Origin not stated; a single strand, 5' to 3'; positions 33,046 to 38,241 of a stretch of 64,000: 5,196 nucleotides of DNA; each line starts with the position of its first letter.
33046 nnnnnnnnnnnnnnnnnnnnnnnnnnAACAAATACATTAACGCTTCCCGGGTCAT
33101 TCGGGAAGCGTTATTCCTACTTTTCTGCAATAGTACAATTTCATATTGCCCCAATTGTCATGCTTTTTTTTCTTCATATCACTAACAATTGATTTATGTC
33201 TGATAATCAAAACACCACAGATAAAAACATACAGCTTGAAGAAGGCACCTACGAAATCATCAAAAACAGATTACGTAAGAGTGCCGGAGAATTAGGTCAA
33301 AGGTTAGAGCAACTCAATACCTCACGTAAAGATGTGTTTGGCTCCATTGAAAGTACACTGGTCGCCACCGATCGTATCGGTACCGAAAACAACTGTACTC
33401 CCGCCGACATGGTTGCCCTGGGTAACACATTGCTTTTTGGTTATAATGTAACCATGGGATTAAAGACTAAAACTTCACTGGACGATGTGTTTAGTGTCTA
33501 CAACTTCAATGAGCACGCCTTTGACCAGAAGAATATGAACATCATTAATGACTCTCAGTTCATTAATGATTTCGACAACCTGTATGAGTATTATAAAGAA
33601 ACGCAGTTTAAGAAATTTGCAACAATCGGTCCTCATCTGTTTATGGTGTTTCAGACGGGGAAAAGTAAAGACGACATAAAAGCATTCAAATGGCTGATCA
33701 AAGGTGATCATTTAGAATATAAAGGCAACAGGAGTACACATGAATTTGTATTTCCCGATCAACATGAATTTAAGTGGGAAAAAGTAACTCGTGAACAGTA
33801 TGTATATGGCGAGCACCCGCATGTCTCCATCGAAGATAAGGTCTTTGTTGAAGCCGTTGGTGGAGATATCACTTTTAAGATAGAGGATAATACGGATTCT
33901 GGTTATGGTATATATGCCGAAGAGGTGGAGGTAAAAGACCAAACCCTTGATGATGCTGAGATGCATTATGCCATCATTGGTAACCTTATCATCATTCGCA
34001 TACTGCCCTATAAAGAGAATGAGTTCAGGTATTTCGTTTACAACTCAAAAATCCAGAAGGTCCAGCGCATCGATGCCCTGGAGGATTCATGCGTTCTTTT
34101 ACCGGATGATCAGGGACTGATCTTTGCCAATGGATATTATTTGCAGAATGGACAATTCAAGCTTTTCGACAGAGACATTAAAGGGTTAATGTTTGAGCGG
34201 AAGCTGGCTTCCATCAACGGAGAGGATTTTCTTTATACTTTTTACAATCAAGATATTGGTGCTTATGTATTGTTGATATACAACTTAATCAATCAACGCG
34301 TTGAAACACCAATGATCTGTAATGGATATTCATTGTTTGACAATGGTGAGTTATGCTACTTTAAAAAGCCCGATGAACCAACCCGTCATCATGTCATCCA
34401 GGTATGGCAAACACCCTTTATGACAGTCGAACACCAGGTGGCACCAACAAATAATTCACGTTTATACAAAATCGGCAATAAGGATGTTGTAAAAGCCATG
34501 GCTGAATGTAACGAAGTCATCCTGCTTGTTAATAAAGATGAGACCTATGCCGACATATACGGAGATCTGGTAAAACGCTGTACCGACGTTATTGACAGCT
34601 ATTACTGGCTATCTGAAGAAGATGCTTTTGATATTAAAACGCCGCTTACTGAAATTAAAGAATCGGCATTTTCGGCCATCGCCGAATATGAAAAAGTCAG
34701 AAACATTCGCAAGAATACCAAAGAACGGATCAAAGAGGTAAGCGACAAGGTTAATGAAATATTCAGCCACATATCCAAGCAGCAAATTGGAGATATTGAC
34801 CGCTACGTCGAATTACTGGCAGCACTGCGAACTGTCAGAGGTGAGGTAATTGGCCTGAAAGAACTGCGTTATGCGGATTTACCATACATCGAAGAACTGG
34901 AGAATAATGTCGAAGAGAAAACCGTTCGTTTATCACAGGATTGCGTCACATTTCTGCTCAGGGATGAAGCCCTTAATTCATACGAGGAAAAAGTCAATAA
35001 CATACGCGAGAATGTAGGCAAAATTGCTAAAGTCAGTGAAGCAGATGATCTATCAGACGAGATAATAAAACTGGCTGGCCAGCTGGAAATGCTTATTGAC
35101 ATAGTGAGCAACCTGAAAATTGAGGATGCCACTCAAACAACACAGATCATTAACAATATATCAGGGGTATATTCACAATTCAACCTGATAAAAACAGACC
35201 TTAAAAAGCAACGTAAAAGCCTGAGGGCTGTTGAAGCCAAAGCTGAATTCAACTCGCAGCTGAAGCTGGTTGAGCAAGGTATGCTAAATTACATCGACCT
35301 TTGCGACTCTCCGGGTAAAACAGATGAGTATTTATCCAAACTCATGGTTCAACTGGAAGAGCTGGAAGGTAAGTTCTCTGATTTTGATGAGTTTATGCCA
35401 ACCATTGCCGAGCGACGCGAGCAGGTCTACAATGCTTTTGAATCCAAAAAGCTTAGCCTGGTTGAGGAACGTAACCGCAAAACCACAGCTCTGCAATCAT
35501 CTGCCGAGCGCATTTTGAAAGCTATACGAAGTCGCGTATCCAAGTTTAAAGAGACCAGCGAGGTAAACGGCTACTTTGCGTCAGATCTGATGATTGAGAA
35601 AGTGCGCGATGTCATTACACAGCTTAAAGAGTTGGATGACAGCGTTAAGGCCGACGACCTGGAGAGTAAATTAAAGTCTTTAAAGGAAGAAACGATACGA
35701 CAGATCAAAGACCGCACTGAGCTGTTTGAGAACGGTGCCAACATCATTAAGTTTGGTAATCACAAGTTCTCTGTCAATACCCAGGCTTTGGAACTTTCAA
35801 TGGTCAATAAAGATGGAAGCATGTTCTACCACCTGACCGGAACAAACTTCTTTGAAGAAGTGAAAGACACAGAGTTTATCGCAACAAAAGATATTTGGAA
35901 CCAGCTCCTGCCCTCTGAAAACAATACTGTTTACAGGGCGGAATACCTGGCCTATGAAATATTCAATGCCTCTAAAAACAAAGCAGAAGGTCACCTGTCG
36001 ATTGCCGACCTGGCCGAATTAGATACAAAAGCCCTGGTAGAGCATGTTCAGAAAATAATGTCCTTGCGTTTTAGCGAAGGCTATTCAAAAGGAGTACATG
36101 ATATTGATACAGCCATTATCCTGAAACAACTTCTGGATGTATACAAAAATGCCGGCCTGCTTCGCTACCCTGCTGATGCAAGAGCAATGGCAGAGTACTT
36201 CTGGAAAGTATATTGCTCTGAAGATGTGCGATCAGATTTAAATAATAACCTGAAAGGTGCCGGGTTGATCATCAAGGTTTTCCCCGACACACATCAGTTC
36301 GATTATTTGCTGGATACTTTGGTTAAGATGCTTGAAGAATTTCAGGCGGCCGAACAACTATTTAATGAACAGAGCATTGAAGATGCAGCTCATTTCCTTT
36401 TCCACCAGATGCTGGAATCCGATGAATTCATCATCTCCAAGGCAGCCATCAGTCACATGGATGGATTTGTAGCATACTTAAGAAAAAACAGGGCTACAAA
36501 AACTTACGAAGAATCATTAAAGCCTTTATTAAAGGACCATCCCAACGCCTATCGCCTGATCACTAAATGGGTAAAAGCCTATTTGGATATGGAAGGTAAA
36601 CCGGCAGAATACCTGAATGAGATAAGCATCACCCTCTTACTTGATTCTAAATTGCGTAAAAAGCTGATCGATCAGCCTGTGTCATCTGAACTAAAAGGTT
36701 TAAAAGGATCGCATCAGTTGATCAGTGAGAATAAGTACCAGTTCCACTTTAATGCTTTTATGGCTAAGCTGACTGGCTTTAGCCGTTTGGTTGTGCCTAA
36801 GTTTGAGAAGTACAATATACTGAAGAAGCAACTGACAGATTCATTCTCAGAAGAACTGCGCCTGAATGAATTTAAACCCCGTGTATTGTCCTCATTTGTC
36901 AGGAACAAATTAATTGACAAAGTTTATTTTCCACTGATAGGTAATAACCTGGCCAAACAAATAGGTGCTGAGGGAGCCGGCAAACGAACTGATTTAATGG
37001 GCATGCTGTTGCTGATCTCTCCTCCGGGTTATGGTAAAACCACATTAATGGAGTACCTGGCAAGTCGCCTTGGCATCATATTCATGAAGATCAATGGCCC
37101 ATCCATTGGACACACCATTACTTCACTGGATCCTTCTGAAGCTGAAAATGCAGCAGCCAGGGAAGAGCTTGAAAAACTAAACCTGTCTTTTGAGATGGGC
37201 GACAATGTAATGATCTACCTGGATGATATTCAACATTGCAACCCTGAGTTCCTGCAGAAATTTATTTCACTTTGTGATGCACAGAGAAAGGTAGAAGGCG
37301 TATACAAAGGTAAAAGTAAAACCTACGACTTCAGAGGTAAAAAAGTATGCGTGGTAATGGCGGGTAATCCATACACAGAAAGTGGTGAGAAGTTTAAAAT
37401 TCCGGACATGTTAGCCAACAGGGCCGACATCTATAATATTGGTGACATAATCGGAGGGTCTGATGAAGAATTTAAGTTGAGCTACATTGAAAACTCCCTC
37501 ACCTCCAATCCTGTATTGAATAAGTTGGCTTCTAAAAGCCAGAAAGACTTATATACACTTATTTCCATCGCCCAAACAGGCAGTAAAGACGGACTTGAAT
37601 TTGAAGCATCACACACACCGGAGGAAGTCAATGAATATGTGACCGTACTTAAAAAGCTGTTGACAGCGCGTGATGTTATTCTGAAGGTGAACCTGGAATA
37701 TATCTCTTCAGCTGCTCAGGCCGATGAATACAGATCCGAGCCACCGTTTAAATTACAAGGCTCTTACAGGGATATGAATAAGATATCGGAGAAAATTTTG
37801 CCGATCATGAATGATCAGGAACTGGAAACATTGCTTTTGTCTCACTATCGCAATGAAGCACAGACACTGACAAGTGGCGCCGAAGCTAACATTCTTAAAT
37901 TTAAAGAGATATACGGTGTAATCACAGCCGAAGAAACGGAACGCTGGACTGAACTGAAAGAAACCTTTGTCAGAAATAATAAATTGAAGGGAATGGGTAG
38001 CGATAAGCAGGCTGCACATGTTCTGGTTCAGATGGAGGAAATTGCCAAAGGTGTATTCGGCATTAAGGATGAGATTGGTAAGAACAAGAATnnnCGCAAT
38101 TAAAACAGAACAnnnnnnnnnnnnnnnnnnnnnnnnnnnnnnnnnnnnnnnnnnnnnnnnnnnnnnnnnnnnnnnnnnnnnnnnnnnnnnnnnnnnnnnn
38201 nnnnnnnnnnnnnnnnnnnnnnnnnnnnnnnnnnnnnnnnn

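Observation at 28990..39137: PspA + NfeD-like + flotillin module extended by a giant MoxR-type AAA+ protein, a TerB-like protein and a tandem zinc-ribbon protein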

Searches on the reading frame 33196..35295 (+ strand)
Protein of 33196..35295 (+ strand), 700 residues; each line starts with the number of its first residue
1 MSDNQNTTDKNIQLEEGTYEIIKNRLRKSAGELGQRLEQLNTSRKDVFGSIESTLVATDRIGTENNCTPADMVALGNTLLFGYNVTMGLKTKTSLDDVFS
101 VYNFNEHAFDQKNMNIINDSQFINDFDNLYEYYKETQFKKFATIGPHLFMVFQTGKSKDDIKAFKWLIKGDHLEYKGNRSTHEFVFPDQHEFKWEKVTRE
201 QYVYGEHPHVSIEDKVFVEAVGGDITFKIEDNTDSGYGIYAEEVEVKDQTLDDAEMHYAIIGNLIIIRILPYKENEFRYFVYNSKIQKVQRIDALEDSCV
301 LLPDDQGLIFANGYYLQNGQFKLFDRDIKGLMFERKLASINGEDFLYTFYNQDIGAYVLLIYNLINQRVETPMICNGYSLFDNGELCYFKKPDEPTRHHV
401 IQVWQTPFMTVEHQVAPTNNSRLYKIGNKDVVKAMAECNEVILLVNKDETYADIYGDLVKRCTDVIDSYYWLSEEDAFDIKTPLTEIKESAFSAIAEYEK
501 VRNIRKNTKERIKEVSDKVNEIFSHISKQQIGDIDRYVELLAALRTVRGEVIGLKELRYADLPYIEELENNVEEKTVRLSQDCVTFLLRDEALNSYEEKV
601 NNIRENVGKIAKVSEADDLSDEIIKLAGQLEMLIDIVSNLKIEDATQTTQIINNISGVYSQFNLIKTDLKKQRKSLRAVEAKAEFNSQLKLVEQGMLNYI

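Call 28: search_protein_representatives(protein=window:33196-35295:+)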
Query: 700 residues. Proteins with E-value up to 0.001 (for the whole library): 922; up to 1e-10: 656; up to 1e-30: 297. The best 150 are listed.
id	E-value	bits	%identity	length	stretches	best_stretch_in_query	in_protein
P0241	3.8e-257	871.5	54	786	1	10-700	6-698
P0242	6.9e-226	768.2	50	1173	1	13-700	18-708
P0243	9.4e-222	754.5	48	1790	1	10-700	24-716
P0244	4.4e-216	735.8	47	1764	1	13-699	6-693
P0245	6.4e-210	715.4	47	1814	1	12-700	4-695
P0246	8.6e-206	701.8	46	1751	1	12-697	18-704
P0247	2.0e-203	694.0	45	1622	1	14-699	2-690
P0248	1.4e-202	691.2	43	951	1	8-698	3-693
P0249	5.4e-200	682.6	46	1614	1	13-700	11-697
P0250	5.4e-198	676.0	44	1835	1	13-700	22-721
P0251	1.0e-195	668.5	44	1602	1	14-699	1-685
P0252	3.9e-194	663.3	43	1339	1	14-696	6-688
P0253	6.7e-193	659.2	43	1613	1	6-700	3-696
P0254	1.2e-190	651.8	43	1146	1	6-700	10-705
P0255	1.6e-187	641.5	44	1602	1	10-698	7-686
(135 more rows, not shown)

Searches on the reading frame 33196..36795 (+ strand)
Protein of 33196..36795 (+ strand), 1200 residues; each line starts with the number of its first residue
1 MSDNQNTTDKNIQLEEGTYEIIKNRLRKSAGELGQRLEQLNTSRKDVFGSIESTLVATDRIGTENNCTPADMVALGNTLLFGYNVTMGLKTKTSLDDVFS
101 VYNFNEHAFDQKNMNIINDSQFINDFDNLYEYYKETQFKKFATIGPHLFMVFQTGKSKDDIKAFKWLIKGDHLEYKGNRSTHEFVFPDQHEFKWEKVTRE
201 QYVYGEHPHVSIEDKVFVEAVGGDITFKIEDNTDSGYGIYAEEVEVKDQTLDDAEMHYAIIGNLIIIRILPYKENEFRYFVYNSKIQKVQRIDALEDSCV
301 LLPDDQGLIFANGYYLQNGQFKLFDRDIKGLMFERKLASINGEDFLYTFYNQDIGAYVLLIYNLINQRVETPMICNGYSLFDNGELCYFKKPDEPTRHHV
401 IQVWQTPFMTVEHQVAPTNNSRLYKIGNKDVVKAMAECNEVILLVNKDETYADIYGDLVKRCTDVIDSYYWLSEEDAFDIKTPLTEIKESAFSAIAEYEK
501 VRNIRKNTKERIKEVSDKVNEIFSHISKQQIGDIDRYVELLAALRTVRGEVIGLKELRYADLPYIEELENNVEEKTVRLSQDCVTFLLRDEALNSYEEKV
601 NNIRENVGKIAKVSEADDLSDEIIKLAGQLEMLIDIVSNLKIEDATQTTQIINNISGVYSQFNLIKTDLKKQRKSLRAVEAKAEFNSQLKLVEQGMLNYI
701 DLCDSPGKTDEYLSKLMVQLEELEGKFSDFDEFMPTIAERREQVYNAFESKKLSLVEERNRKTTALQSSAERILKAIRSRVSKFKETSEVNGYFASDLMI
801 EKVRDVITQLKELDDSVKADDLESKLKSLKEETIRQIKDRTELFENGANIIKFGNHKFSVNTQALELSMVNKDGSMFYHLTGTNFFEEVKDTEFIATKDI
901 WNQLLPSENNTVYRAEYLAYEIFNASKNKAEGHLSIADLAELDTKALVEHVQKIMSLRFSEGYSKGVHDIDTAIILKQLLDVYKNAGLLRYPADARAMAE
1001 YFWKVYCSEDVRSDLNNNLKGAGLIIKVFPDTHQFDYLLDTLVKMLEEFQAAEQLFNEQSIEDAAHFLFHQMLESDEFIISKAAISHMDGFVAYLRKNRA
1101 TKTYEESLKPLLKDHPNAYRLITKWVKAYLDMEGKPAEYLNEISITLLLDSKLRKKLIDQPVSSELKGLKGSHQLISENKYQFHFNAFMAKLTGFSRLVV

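Call 45: search_solved_structures(query=window:33196-36795:+, max_evalue=1)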
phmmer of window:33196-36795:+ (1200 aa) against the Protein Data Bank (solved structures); distinct sequences matched with E-value up to 1: 0.
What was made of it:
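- They have no PDB relative by sequence (call 45).
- Tried and rejected: A PDB sequence search of ATPase residues 1-1200 found nothing (call 45).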

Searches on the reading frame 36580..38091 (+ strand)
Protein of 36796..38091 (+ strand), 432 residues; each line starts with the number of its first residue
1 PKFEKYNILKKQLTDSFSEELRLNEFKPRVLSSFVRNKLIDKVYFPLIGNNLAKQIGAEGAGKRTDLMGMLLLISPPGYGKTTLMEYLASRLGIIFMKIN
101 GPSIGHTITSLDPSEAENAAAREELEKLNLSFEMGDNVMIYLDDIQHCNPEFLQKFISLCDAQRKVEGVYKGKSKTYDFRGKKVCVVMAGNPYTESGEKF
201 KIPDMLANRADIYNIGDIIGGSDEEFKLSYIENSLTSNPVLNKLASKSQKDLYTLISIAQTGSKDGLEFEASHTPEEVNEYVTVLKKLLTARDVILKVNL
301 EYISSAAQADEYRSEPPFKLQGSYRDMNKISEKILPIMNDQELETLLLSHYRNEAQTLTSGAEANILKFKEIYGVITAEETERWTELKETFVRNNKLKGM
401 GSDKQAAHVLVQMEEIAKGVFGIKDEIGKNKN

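Call 44: search_solved_structures(query=window:36796-38091:+, max_evalue=1, show_alignments=1)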
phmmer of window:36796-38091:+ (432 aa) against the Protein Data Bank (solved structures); distinct sequences matched with E-value up to 1: 113 (the best 60 are shown).
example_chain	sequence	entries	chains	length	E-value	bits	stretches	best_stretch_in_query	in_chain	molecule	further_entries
7swl_A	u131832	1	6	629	1.2e-05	27.4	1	37-104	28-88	Rix7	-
7t3i_A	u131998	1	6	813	2.3e-05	26.5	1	37-104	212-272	Rix7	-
6mat_A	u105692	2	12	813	2.3e-05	26.5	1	37-104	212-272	Rix7 mutant | Rix7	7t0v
5vc7_A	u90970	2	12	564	2.5e-05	26.4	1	71-105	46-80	VCP-like ATPase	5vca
7wub_C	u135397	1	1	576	2.6e-05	26.4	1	71-127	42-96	Transitional endoplasmic reticulum ATPase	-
7wub_D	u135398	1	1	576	2.6e-05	26.4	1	71-127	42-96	Transitional endoplasmic reticulum ATPase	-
6mck_A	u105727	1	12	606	3e-05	26.2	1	71-127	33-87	Transitional endoplasmic reticulum ATPase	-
7lmy_A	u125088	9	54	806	3.8e-05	25.8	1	71-127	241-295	Transitional endoplasmic reticulum ATPase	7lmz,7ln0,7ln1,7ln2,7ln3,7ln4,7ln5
7rlj_A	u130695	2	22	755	4e-05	25.8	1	71-127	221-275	Transitional endoplasmic reticulum ATPase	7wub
7rlb_A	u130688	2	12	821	4e-05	25.7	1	71-127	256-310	Transitional endoplasmic reticulum ATPase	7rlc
8yka_A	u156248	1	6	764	4.1e-05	25.7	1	71-127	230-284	Transitional endoplasmic reticulum ATPase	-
5g4g_A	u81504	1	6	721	4.3e-05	25.7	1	71-105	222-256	VCP-LIKE ATPASE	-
5g4f_A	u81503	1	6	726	4.4e-05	25.6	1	71-105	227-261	VCP-LIKE ATPASE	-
5c18_A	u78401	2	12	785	4.4e-05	25.6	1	71-127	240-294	Transitional endoplasmic reticulum ATPase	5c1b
7y4w_A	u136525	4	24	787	4.5e-05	25.6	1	71-127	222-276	Transitional endoplasmic reticulum ATPase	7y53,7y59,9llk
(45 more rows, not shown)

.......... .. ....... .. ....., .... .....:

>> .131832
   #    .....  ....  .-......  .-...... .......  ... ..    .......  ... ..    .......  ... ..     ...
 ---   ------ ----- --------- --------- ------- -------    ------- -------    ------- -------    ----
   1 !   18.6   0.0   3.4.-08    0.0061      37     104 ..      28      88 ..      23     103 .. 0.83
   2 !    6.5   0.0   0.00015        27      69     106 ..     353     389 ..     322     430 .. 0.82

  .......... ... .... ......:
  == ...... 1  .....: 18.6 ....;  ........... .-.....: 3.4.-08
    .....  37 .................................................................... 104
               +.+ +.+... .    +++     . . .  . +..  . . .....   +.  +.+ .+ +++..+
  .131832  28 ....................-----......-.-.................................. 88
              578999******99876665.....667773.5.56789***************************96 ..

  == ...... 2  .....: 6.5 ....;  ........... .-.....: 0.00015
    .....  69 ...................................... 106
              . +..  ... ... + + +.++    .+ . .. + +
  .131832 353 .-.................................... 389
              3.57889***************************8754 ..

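Call 58: search_solved_structures(query=A3, max_evalue=0.1, show_alignments=3)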
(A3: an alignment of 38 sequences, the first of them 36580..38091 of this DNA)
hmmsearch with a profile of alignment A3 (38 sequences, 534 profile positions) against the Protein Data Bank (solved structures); distinct sequences matched with E-value up to 0.1: 98 (the best 60 are shown).
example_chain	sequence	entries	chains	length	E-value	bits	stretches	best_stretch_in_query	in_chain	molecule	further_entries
7wub_C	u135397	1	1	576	9.8e-07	30.7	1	143-181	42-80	Transitional endoplasmic reticulum ATPase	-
7wub_D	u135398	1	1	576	9.8e-07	30.6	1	143-181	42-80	Transitional endoplasmic reticulum ATPase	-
6mck_A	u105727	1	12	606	1.1e-06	30.4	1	143-181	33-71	Transitional endoplasmic reticulum ATPase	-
7rlj_A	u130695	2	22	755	1.9e-06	29.7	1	143-181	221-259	Transitional endoplasmic reticulum ATPase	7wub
8yka_A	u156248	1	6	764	1.9e-06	29.7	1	143-181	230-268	Transitional endoplasmic reticulum ATPase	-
7lmy_A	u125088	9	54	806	2e-06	29.7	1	143-181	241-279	Transitional endoplasmic reticulum ATPase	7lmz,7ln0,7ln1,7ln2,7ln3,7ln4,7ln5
7rlb_A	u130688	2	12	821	2e-06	29.6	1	143-181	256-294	Transitional endoplasmic reticulum ATPase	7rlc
5c18_A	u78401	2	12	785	2.1e-06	29.6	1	143-181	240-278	Transitional endoplasmic reticulum ATPase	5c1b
7y4w_A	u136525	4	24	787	2.1e-06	29.6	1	143-181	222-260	Transitional endoplasmic reticulum ATPase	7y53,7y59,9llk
7rlh_A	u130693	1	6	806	2.2e-06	29.5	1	143-181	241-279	Transitional endoplasmic reticulum ATPase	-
10qq_A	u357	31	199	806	2.2e-06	29.5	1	143-181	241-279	Transitional endoplasmic reticulum ATPase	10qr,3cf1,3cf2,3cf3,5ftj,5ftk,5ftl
7l5w_A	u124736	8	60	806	2.2e-06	29.5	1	143-181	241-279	Transitional endoplasmic reticulum ATPase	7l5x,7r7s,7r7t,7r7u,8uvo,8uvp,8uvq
9yrc_A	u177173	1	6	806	2.2e-06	29.5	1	143-181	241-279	Transitional endoplasmic reticulum ATPase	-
7k57_A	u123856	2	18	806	2.2e-06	29.5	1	143-181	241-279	Transitional endoplasmic reticulum ATPase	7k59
5c19_A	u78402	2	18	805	2.2e-06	29.5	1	143-181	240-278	Transitional endoplasmic reticulum ATPase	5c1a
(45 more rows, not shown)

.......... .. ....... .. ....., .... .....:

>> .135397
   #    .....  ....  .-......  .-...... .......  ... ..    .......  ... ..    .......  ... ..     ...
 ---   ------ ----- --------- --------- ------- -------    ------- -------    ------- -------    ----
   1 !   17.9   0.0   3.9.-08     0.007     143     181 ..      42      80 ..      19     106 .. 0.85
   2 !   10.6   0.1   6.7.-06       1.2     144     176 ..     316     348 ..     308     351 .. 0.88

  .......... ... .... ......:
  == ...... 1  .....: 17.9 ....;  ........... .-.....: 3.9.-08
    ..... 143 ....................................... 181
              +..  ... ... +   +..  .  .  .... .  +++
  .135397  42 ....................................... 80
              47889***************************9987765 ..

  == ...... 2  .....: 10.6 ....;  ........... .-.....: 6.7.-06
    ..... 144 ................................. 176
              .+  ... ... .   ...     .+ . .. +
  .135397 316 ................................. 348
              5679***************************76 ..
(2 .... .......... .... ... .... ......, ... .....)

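Call 67: predict_structure(alignment_id=A4)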
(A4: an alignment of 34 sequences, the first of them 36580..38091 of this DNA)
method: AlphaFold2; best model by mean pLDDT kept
length: 504 residues; sequences in the alignment: 34
mean_pLDDT: 77.2   pTM: 0.61
mean pLDDT of the five models: 77.2, 73.7, 71.1, 66.0, 65.2
residues with pLDDT >= 90: 36; 70-90: 361; 50-70: 86; < 50: 21
segments of 3 or more residues with pLDDT < 50: 1-5, 97-107
pLDDT, mean of each block of 10 residues (from residue 1): 47 62 57 77 81 81 83 86 80 55 47 73 72 54 76 76 83 86 87 89 84 89 85 79 86 83 71 72 69 71 75 74 82 81 82 88 88 80 80 80 80 88 86 86 91 91 81 64 73 76 61
secondary structure, 60 per line:
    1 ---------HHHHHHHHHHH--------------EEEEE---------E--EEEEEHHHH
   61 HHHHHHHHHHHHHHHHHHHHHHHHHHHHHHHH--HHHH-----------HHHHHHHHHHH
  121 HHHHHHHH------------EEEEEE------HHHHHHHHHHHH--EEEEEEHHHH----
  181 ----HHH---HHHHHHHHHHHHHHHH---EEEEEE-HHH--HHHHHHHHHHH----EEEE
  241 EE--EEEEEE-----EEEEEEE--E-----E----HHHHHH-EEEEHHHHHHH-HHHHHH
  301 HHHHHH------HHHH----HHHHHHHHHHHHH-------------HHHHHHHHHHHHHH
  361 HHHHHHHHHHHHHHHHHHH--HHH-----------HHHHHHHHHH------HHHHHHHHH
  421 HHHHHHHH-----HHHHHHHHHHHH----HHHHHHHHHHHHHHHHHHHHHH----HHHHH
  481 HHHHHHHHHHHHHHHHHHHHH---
elements in order: H10-20 E35-39 E52-56 H57-92 H95-98 H110-128 E141-146 H153-164 E167-172 H173-176 H191-206 E210-215 H222-232 E237-242 E245-250 E256-262 H276-281 E283-286 H287-293 H295-306 H313-316 H321-333 H347-379 H396-405 H412-428 H434-445 H450-471 H476-501
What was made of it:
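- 33196..38094 (+): Giant soluble ATPase (1632 aa): DUF3686 (aa 32-470), DUF7902 (aa 591-675), helical middle part, one AAA+ module (Walker A at aa 1274-1282). The AF2 model of aa 1129-1632 has pLDDT 77 (call 67).
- On MoxR group of AAA+ ATPases: The AF2 model has pLDDT 77 and a beta-hairpin between alpha3 and beta4 (call 67).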

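Call 94: fold_search(model_id=the predicted structure, library=pdb)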
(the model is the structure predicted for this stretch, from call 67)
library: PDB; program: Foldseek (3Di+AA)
matches with E <= 10: 1493; with E <= 0.001: 701
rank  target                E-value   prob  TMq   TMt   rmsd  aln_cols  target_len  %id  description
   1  6l1q_A                1.7e-07  1.00  0.32  0.53   8.2       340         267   13  Crystal structure of AfCbbQ2, a MoxR AAA+-ATPase and CbbQO-type Rubisco activase from Acidithiobacillus ferrooxidans (released 2019-12-18)
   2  8xku_B                1.7e-07  1.00  0.22  0.15  27.5       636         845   11  Cryo-EM structure of the Ycf2-FtsHi motor complex from Arabidopsis in ATP-bound state (released 2024-09-11)
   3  9qh8_A                2.7e-07  1.00  0.31  0.54   8.5       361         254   13  reduced NorQ-NorD VWA domain complex from Paracoccus denitrificans (released 2026-03-25)
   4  9qh4_A                6.1e-07  1.00  0.32  0.56   8.8       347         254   13  NorQ hexamer from Paracoccus denitrificans (released 2026-03-25)
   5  7x5b                  6.1e-07  1.00  0.27  0.39   8.8       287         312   16  Crystal structure of RuvB (released 2023-03-08)
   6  7pbl_C                6.1e-07  1.00  0.26  0.38   9.0       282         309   15  RuvAB branch migration motor complexed to the Holliday junction - RuvB AAA+ state s1 [t2 dataset] (released 2022-09-14)
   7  8xkv_B                7.4e-07  1.00  0.25  0.16  27.2       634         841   12  Cryo-EM structure of the Ycf2-FtsHi motor complex from Arabidopsis in Apo state (released 2024-09-11)
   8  9qh4_F                8.3e-07  1.00  0.30  0.52   9.2       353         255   13  NorQ hexamer from Paracoccus denitrificans (released 2026-03-25)
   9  8efv_B                9.1e-07  1.00  0.26  0.38   9.7       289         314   15  Structure of single homo-hexameric Holliday junction ATP-dependent DNA helicase RuvB motor (released 2023-05-10)
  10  7pbl_D                9.1e-07  1.00  0.28  0.41  10.9       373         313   15  RuvAB branch migration motor complexed to the Holliday junction - RuvB AAA+ state s1 [t2 dataset] (released 2022-09-14)
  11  6blb                  1.2e-06  1.00  0.27  0.41   9.5       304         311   16  1.88 Angstrom Resolution Crystal Structure Holliday Junction ATP-dependent DNA Helicase (RuvB) from Pseudomonas aerugino (released 2017-11-22)
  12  7pbl_A                1.7e-06  1.00  0.26  0.39  11.7       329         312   15  RuvAB branch migration motor complexed to the Holliday junction - RuvB AAA+ state s1 [t2 dataset] (released 2022-09-14)
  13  9qh4_C                1.8e-06  1.00  0.30  0.52   9.4       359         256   13  NorQ hexamer from Paracoccus denitrificans (released 2026-03-25)
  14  9qh7_E                1.8e-06  1.00  0.26  0.47  11.4       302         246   15  NorQ in complex with NorD VWA domain steep staircase subset 1 from Paracoccus denitrificans (released 2026-03-25)
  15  9qhf_F                2.0e-06  1.00  0.30  0.55   9.1       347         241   14  NorQD complex state 3 from Jhaorihella thermophila (released 2026-03-25)
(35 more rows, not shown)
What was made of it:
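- On MoxR group of AAA+ ATPases: Foldseek puts CbbQ at rank 1 and NorQ at ranks 3-4 (call 94).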
